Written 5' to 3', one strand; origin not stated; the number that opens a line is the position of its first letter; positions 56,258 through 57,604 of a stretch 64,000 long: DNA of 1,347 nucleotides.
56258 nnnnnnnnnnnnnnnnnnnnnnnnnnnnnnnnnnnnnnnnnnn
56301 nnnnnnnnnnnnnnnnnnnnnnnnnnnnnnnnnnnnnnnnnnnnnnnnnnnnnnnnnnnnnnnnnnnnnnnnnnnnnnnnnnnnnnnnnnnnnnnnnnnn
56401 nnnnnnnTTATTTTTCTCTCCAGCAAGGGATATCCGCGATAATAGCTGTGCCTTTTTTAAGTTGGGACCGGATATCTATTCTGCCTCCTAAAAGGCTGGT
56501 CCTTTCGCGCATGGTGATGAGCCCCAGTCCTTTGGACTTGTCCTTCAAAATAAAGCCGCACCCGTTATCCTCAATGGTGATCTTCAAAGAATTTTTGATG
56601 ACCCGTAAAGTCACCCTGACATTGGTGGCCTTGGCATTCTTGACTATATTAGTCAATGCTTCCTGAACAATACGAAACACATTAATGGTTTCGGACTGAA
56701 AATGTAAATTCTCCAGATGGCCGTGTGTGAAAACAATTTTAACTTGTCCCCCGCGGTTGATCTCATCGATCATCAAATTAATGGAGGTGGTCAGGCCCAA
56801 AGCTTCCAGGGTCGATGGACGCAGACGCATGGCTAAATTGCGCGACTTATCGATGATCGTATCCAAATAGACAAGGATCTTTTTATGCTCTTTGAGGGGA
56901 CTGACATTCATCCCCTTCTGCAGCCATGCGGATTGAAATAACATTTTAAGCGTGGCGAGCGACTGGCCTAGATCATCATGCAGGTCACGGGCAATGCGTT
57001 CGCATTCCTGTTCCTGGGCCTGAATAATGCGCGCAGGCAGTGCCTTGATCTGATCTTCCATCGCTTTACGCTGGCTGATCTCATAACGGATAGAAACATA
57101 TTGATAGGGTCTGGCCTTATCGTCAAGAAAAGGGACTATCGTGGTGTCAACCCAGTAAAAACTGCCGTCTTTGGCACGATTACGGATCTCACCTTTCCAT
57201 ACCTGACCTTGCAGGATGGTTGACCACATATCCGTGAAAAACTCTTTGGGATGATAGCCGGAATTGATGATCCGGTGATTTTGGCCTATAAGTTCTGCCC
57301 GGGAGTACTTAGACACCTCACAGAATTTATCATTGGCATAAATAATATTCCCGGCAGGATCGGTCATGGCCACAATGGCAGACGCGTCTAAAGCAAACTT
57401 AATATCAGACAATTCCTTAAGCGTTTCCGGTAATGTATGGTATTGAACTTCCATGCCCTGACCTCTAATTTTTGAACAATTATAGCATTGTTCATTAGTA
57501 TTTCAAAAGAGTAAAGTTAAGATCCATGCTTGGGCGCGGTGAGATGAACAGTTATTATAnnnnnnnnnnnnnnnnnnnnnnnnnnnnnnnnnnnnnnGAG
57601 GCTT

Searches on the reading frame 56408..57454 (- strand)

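Call 22: search_protein_families(library=pfam, proteins=[window:56408-57454:-], max_evalue=0.001)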
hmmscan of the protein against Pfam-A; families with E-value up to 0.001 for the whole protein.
window:56408-57454:- (348 aa): 8 families
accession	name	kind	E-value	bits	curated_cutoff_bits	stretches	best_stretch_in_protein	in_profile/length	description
PF13426.13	PAS_9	-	8.4e-16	58.6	27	1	28-122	4-97/103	PAS domain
PF08447.18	PAS_3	-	1.2e-13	51.6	25.6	1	37-122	1-88/89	PAS fold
PF02518.31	HATPase_c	-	4.1e-13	50.2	26.4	1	258-343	5-108/111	Histidine kinase-, DNA gyrase B-, and HSP90-like ATPase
PF00989.32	PAS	-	1.4e-11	44.9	22.6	1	26-116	12-103/113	PAS fold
PF07730.19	HisKA_3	-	1.2e-08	35.8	24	1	152-216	3-68/68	Histidine kinase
PF08448.16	PAS_4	-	1e-06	29.4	23.1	1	25-130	5-109/110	PAS fold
PF13188.13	PAS_8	-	0.00044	20.5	21.8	0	25-64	11-51/65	PAS domain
PF13589.12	HATPase_c_3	-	0.00082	19.8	25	0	264-318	4-62/137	Histidine kinase-, DNA gyrase B-, and HSP90-like ATPase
